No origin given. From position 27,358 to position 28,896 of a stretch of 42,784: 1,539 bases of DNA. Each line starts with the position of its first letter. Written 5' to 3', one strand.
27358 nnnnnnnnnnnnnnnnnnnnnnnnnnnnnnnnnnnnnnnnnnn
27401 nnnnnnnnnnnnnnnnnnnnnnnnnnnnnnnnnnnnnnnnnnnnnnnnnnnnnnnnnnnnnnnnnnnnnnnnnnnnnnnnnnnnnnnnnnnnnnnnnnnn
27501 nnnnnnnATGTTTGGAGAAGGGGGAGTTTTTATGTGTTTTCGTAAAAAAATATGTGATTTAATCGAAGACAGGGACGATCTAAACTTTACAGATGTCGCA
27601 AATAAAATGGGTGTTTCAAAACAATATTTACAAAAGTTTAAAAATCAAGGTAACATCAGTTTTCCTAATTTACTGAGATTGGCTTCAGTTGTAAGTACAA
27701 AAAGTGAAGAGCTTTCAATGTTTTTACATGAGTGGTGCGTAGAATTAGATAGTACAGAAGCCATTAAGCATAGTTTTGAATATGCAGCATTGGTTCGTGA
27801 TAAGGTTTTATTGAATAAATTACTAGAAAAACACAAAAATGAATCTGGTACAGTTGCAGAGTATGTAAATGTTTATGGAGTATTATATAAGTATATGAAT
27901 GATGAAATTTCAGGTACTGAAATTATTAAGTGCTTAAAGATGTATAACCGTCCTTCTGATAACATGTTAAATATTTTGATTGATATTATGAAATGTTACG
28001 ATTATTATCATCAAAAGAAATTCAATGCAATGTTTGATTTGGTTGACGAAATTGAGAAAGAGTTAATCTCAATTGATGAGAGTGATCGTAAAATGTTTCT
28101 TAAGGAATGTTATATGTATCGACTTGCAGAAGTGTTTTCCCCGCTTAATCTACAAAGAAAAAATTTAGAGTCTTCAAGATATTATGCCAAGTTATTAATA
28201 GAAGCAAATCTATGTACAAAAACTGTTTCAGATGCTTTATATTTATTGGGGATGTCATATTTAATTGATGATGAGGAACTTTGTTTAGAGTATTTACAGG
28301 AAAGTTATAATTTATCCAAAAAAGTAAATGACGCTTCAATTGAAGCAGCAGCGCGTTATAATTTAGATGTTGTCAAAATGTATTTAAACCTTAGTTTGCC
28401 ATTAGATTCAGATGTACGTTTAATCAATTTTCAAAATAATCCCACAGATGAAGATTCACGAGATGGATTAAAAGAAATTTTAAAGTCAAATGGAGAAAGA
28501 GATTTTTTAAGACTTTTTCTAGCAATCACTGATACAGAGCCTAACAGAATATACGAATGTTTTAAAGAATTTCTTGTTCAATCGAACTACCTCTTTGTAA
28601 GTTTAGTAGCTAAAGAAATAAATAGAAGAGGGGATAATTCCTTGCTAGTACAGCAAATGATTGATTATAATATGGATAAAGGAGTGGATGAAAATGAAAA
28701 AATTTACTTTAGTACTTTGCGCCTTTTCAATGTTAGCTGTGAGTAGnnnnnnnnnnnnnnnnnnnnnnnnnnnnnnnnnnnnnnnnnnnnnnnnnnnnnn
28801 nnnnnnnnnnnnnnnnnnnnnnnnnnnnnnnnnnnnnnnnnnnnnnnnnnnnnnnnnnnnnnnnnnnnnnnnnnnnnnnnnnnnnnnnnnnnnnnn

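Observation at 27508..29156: Arbitrium-like (AimR/AimP-type) phage communication locus between integrase and cI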

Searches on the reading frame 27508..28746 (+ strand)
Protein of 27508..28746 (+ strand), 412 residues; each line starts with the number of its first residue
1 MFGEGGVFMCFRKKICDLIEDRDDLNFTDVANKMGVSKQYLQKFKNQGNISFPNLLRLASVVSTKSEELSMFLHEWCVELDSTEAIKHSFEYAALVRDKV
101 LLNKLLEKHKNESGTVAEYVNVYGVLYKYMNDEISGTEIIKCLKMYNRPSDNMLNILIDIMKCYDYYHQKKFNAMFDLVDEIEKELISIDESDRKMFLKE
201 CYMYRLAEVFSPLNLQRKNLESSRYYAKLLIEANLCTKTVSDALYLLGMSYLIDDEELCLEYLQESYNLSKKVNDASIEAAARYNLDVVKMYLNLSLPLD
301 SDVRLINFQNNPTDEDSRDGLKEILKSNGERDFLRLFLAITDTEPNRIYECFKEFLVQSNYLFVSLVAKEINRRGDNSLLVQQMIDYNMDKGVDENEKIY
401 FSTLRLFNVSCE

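Call 3: search_protein_families(library=pfam, proteins=[window:27508-28746:+], max_evalue=1)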
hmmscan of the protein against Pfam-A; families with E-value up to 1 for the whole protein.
window:27508-28746:+ (412 aa): 6 families
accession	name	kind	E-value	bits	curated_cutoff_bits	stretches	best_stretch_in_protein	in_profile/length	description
PF22871.2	AimR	-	2.2e-24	86.6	26.7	1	72-372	4-308/309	AimR transcriptional regulator-like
PF01381.28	HTH_3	-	0.00081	19.8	23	1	22-62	5-48/55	Helix-turn-helix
PF21690.3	MJ1010-like_2nd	-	0.021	15.5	27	1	333-372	38-77/91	Uncharacterized ATP-binding protein MJ1010-like, C-terminal domain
PF16695.10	Tai4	-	0.025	15.6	27.1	0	156-175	72-91/92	Type VI secretion system (T6SS), amidase immunity protein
PF13443.12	HTH_26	-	0.027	15.2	22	1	24-69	10-57/63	Cro/C1-type HTH DNA-binding domain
PF17027.11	Bromo_TP_like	-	0.94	10.1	21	0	144-186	14-58/119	Histone-fold protein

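Call 4: search_protein_families(library=phrogs, proteins=[window:27508-28746:+], max_evalue=1)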
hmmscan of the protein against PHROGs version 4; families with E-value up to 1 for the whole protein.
window:27508-28746:+ (412 aa): 4 families
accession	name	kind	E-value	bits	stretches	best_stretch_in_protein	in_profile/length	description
phrog_1728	-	transcription regulation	6.6e-104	348.9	1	10-378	3-380/380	transcriptional regulator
phrog_8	-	transcription regulation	1.7e-05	25.4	1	6-160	72-222/346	transcriptional regulator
phrog_6620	-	integration and excision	0.044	14.3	1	27-194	4-158/201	transposase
phrog_9358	-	unknown function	0.17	13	1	166-194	44-72/110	-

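Call 5: search_solved_structures(query=window:27508-28746:+, max_evalue=10, show_alignments=2)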
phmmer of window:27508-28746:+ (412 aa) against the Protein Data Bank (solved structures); distinct sequences matched with E-value up to 10: 9.
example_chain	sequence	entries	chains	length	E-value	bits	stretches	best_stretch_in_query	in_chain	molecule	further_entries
9f36_A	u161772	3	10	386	5.7e-10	42.3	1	41-377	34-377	Arbitrium receptor from ATCC13952 phage | AimR 13952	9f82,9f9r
6hp3_A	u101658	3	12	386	6.4e-05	25.7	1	40-382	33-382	SPBc2 prophage-derived uncharacterized protein YopK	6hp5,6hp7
6jg5_A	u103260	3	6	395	6.4e-05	25.7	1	40-383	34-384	AimR transcriptional regulator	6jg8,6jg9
5xyb_A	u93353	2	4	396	6.5e-05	25.7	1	40-383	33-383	AimR transcriptional regulator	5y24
5zw6_A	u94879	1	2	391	7.1e-05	25.6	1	40-383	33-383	AimR transcriptional regulator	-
5zw5_A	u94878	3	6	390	9.2e-05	25.2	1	40-384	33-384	AimR transcriptional regulator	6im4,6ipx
3sf4_A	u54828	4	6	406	0.0093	18.6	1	245-307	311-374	G-protein-signaling modulator 2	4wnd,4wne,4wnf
4wng_A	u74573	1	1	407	0.0094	18.6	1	245-307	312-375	G-protein-signaling modulator 2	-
5a7d_B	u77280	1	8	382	0.13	14.8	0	192-294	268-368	PINS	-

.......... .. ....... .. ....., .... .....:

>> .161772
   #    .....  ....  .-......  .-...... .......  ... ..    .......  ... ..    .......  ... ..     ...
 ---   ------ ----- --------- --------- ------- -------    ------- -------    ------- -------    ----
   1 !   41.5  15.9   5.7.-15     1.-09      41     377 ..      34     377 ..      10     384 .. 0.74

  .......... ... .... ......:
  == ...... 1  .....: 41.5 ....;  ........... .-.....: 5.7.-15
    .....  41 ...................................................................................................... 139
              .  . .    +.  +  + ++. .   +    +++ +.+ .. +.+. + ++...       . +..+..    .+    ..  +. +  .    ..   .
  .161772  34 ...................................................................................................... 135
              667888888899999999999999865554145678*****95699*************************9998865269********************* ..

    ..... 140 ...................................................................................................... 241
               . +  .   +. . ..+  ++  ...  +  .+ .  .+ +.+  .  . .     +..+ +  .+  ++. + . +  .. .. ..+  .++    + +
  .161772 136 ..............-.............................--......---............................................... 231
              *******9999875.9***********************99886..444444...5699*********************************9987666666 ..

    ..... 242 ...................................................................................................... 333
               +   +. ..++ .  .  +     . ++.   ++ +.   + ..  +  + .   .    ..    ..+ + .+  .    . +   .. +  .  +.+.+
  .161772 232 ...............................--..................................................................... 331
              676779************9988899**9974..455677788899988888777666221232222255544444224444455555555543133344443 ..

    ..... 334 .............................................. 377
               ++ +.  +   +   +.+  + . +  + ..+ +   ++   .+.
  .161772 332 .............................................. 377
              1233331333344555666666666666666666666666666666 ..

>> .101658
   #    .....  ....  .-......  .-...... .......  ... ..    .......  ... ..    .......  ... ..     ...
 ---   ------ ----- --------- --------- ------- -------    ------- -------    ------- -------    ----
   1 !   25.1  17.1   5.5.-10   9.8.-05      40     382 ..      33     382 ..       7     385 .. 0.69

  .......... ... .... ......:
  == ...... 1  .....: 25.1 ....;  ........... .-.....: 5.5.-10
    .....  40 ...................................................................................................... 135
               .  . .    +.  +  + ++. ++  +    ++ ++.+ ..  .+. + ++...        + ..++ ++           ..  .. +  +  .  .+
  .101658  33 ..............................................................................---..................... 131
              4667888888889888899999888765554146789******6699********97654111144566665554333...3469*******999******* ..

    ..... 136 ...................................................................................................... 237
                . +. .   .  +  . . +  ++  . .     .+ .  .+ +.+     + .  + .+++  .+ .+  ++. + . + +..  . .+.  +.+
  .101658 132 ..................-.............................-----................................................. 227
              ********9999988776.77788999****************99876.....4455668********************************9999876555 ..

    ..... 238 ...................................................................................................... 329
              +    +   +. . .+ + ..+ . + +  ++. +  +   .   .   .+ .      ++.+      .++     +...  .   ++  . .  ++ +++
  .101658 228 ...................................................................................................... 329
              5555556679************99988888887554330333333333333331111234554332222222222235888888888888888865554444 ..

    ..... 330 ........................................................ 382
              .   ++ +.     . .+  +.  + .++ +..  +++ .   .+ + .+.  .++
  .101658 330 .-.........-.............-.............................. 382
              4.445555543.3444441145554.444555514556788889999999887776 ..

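Call 7: search_dna_similar(query=window:27508-28746:+, collection=phages, mode=protein, max_rows=40, rows=spread)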
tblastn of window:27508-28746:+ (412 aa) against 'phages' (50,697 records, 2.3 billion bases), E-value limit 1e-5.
Records with a match: 39; places in all: 40; records where one place covers at least 80% of the query: 38.
Best place of each record, by identity: >=99% 2; 95-99% 4; <60% 33.
By first word of the organism name: Bacillus 39.
By host as written in the record: Bacillus anthracis 16; - 3; Bacillus thuringiensis strain YM-03 2; Bacillus thuringiensis 2; Bacillus anthracis Sterne 2; Bacillus anthracis sterne 2; Bacillus anthracis str. A16R 2; Bacillus cereus 11-192 2; and 7 more.
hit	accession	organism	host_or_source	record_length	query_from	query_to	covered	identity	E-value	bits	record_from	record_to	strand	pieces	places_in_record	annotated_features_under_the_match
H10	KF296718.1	Bacillus phage phiCM3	Bacillus thuringiensis strain YM-03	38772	1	412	100%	99.3%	0e+0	795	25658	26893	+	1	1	HTH transcriptional regulator | hypothetical protein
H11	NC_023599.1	Bacillus phage phiCM3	Bacillus thuringiensis strain YM-03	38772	1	412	100%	99.3%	0e+0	795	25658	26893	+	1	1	transcriptional regulator | hypothetical protein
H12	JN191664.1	Bacillus phage BtCS33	Bacillus thuringiensis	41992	4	412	99%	98.8%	0e+0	781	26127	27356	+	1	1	HTH transcriptional regulator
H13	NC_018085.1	Bacillus phage BtCS33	Bacillus thuringiensis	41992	4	412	99%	98.8%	0e+0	781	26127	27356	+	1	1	transcriptional regulator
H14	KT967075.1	Bacillus phage phi4I1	Bacillus thuringiensis 4I1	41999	1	412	100%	96.8%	0e+0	778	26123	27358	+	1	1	hypothetical protein (x2)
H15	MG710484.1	Bacillus phage BtiUFT6.51-F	Bacillus thuringiensis israelensis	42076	1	412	100%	96.8%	0e+0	778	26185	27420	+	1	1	hypothetical protein (x2)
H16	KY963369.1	Bacillus phage Tavor_SA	Bacillus anthracis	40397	4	408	98%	50.6%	2e-118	385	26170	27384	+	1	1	hypothetical protein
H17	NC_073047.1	Bacillus phage Tavor_SA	Bacillus anthracis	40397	4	408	98%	50.6%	2e-118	385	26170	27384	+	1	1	hypothetical protein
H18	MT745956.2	Bacillus phage z1a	Bacillus anthracis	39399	4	408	98%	50.4%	7e-118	383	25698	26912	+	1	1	hypothetical protein | AimP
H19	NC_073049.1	Bacillus phage z1a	Bacillus anthracis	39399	4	408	98%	50.4%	7e-118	383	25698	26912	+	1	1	hypothetical protein | AimP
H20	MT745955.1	Bacillus phage J5a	Bacillus anthracis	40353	4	408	98%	50.4%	8e-118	383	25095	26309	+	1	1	hypothetical protein | AimP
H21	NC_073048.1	Bacillus phage J5a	Bacillus anthracis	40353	4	408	98%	50.4%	8e-118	383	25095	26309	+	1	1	hypothetical protein | AimP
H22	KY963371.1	Bacillus phage Carmel_SA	Bacillus anthracis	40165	4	411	99%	49.8%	3e-116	379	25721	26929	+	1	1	hypothetical protein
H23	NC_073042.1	Bacillus phage Carmel_SA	Bacillus anthracis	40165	4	411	99%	49.8%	3e-116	379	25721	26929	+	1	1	hypothetical protein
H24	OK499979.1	Bacillus Phage vB_BanS_McSteamy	Bacillus anthracis Sterne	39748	4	410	99%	49.1%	5e-116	378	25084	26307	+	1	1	aimr transcriptional regulator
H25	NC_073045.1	Bacillus Phage vB_BanS_McSteamy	Bacillus anthracis Sterne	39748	4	410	99%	49.1%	5e-116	378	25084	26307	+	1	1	aimr transcriptional regulator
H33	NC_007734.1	Bacillus phage WBeta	Bacillus anthracis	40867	4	410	99%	48.2%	1e-112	368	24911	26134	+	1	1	transcriptional regulator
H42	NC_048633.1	Bacillus phage vB_BceS-MY192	Bacillus cereus 11-192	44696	15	392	92%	42.0%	9e-91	305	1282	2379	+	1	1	transcriptional regulator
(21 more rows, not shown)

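Call 9: get_annotated_region(hit=H18, flank=3000)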
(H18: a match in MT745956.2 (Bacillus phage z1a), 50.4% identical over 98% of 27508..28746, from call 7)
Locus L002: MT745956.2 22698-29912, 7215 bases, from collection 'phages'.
description: Bacillus phage z1a, complete genome.
organism: Bacillus phage z1a (NCBI taxid 2767196)
taxonomy: Viruses; Duplodnaviria; Heunggongvirae; Uroviricota; Caudoviricetes; Wbetavirus
host: Bacillus anthracis; source: farm soil; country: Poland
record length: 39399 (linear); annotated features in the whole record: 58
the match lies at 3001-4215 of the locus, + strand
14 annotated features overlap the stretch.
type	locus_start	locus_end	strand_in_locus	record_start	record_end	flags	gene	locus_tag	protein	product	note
CDS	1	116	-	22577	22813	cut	-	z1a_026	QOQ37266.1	hypothetical protein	putative phage regulatory protein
CDS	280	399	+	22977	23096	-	-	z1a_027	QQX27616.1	hypothetical protein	-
CDS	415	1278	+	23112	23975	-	-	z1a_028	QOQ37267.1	hypothetical protein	HTH domain-containing protein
CDS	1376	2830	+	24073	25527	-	-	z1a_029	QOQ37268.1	site-specific recombinase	-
CDS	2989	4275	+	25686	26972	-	-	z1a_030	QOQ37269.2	hypothetical protein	-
CDS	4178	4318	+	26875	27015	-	-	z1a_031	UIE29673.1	AimP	-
CDS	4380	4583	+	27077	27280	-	-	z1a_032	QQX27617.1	hypothetical protein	-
CDS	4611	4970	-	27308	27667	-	-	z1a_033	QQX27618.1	hypothetical protein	HTH Cro/C1 family protein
CDS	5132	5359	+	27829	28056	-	-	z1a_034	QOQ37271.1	hypothetical protein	HTH Cro/C1 family protein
CDS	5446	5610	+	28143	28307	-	-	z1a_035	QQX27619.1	hypothetical protein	-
CDS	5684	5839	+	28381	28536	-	-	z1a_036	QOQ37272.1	hypothetical protein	-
CDS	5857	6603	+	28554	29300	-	-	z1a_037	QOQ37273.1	putative antirepressor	-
CDS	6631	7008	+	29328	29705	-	-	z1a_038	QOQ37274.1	hypothetical protein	-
CDS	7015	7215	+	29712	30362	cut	-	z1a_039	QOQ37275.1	hypothetical protein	-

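Call 22: get_annotated_region(hit=H33, flank=2500)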
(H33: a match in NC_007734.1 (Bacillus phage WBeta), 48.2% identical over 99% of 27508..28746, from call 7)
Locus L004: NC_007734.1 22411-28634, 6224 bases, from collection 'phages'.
description: Bacillus phage WBeta, complete genome.
organism: Bacillus phage WBeta (NCBI taxid 2885908)
taxonomy: Viruses; Duplodnaviria; Heunggongvirae; Uroviricota; Caudoviricetes; Wbetavirus; Wbetavirus wbeta
host: Bacillus anthracis; source: induced from B. cereus strain ATCC 11950; parental form of Gamma diagnostic phage; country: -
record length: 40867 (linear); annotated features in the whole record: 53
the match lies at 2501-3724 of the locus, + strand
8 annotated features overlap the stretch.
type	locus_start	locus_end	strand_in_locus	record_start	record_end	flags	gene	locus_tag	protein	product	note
CDS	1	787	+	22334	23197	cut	-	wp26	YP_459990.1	HTH DNA binding protein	-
CDS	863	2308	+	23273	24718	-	-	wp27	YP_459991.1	integrase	-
CDS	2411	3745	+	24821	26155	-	-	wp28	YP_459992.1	transcriptional regulator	-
CDS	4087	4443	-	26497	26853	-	-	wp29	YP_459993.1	transcriptional regulator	-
CDS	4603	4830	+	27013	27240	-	-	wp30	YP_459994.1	helix-turn-helix transcriptional regulator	-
CDS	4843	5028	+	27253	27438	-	-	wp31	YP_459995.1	hypothetical protein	-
CDS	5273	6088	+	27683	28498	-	-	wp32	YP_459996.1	anti-repressor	-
CDS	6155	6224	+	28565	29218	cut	-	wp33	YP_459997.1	conserved phage protein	-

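Call 23: get_annotated_region(hit=H42, flank=2500)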
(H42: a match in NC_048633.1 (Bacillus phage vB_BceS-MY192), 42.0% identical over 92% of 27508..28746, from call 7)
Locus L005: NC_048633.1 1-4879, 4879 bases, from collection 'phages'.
description: Bacillus phage vB_BceS-MY192, partial genome.
organism: Bacillus phage vB_BceS-MY192 (NCBI taxid 1759525)
taxonomy: Viruses; Duplodnaviria; Heunggongvirae; Uroviricota; Caudoviricetes; Hubeivirus; Hubeivirus MY192
host: Bacillus cereus 11-192; source: rice; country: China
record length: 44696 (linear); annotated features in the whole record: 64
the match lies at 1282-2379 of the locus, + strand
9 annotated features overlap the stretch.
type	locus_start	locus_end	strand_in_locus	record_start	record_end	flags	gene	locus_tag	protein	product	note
CDS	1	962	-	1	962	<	-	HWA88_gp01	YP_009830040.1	integrase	similar to WP_000675867.1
CDS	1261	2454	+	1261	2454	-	-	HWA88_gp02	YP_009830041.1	transcriptional regulator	similar to WP_000803132.1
CDS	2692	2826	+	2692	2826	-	-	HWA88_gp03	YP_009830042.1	hypothetical protein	hypothetical protein BCH308197_2073; similar to INSD accession EDZ58030.1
CDS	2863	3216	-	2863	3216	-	-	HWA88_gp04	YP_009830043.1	transcriptional repressor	similar to WP_000481767.1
CDS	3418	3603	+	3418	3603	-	-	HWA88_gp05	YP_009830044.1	transcriptional regulator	similar to WP_000854265.1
CDS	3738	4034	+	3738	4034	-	-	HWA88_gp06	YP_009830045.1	helix-turn-helix domain-containing protein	similar to INSD accession EDZ58141.1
CDS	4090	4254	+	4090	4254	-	-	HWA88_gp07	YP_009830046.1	hypothetical protein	similar to WP_000390319.1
CDS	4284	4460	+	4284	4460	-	-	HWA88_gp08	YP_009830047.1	hypothetical protein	similar to WP_001241127.1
CDS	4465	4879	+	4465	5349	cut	-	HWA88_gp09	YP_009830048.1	DnaD-like helicase loader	similar to WP_001151930.1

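Call 24: get_annotated_region(hit=H25, flank=2500)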
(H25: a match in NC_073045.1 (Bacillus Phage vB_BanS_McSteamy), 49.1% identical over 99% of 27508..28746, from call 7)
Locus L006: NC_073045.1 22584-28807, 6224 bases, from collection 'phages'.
description: Bacillus Phage vB_BanS_McSteamy, complete genome.
organism: Bacillus Phage vB_BanS_McSteamy (NCBI taxid 2894779)
taxonomy: Viruses; Duplodnaviria; Heunggongvirae; Uroviricota; Caudoviricetes; Wbetavirus
host: Bacillus anthracis Sterne; source: soil; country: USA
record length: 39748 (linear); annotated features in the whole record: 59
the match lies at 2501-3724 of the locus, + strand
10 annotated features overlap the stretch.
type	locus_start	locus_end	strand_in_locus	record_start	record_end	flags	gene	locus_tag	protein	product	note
CDS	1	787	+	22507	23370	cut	-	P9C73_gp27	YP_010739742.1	helix-turn-helix domain-containing protein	gp27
CDS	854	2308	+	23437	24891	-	-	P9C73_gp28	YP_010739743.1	serine recombinase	gp28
CDS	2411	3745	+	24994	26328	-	-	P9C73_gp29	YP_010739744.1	aimr transcriptional regulator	gp29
CDS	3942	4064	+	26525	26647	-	-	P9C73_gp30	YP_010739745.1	hypothetical protein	gp30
CDS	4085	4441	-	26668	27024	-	-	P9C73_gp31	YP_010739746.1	helix-turn-helix transcriptional regulator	gp31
CDS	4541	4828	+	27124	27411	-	-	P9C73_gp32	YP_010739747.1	helix-turn-helix transcriptional regulator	gp32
CDS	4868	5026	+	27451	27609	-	-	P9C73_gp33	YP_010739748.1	hypothetical protein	gp33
CDS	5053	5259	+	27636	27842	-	-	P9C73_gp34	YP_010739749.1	hypothetical protein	gp34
CDS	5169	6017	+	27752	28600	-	-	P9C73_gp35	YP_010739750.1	ORF6C domain-containing protein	gp35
CDS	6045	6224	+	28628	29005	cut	-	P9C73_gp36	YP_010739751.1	hypothetical protein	gp36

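Call 26: search_protein_families(library=ncbifam, proteins=[window:27508-28746:+], max_evalue=1)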
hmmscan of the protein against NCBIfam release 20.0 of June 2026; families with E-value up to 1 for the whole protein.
window:27508-28746:+ (412 aa): 3 families
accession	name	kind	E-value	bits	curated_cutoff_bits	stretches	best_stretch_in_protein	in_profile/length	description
NF038310.1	lysogeny_AimR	equivalog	6.4e-84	282.1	70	1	19-371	4-365/365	AimR family lysis-lysogeny pheromone receptor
TIGR00447.2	pth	equivalog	0.031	14.1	100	0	307-344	101-137/172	aminoacyl-tRNA hydrolase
NF006015.0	PRK08154.1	subfamily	0.092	11.9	204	1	28-110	47-130/314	anaerobic benzoate catabolism transcriptional regulator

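Call 30: find_related_loci(query=A1, collection=genome_contigs, flank=3000)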
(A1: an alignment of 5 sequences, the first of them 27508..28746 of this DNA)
Query A1 (412 aa) in genome_contigs; peptide patterns used: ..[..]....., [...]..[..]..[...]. (x = any residue, [..] = any of these).
42 stretches matched a pattern; 6 encode a relative of the query (tblastn E <= 1e-3); 6 distinct loci.
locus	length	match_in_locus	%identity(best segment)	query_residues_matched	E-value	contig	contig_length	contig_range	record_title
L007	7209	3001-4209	50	4-411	1e-130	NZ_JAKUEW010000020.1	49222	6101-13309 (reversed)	Bacillus cereus group sp. BfR-BA-01430 contig00020, whole genome shotgun sequence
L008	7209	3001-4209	50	4-411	1e-128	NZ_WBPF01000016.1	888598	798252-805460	Bacillus sp. CH140a_4T NODE_33_length_888500_cov_70.045807, whole genome shotgun sequence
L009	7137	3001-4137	39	11-394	8e-87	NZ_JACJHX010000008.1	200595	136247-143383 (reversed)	Peribacillus huizhouensis strain DSM 105481 Ga0415377_08, whole genome shotgun sequence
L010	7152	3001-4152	37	5-394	1e-79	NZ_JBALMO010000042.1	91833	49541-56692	Bacillus sp. JJ722 JJ-722_contig_42, whole genome shotgun sequence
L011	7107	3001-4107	35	13-386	3e-75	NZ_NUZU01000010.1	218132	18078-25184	Bacillus sp. AFS073361 AFS073361_116_A10_Contig13_140618, whole genome shotgun sequence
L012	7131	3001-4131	41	5-385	9e-84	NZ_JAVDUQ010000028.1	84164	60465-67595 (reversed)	Neobacillus niacini strain 3240 Ga0466815_28, whole genome shotgun sequence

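Call 31: find_related_loci(query=A1, collection=viral_contigs, flank=2500)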
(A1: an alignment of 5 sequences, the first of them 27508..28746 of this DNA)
Query A1 (412 aa) in viral_contigs; peptide patterns used: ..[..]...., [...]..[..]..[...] (x = any residue, [..] = any of these).
169 stretches matched a pattern; 37 encode a relative of the query (tblastn E <= 1e-3); 37 distinct loci.
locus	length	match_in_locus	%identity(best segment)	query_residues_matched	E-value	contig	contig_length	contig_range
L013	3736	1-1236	99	1-412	0e+0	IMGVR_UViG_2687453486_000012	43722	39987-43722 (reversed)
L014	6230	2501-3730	97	3-412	0e+0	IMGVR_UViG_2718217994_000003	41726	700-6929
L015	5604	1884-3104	80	6-412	0e+0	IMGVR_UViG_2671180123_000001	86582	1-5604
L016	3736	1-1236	79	1-412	0e+0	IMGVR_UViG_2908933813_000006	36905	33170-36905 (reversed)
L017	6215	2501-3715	50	4-408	6e-129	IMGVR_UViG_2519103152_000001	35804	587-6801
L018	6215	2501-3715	50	4-408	3e-128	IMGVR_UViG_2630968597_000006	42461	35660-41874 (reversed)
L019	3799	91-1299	50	4-411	2e-128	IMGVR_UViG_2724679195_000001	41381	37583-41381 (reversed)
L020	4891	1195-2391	51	11-408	3e-127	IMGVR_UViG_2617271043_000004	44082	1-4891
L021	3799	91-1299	50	4-411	7e-126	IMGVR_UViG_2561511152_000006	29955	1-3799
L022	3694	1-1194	50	9-411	4e-125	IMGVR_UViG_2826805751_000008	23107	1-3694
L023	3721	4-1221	48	4-408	2e-124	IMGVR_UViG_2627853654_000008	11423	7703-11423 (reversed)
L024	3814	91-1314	48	4-410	1e-123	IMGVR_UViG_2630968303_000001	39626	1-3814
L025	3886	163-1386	48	4-410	2e-123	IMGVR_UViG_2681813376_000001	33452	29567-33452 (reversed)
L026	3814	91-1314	48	4-410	1e-123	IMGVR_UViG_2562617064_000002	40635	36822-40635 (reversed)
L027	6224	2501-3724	48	4-410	6e-122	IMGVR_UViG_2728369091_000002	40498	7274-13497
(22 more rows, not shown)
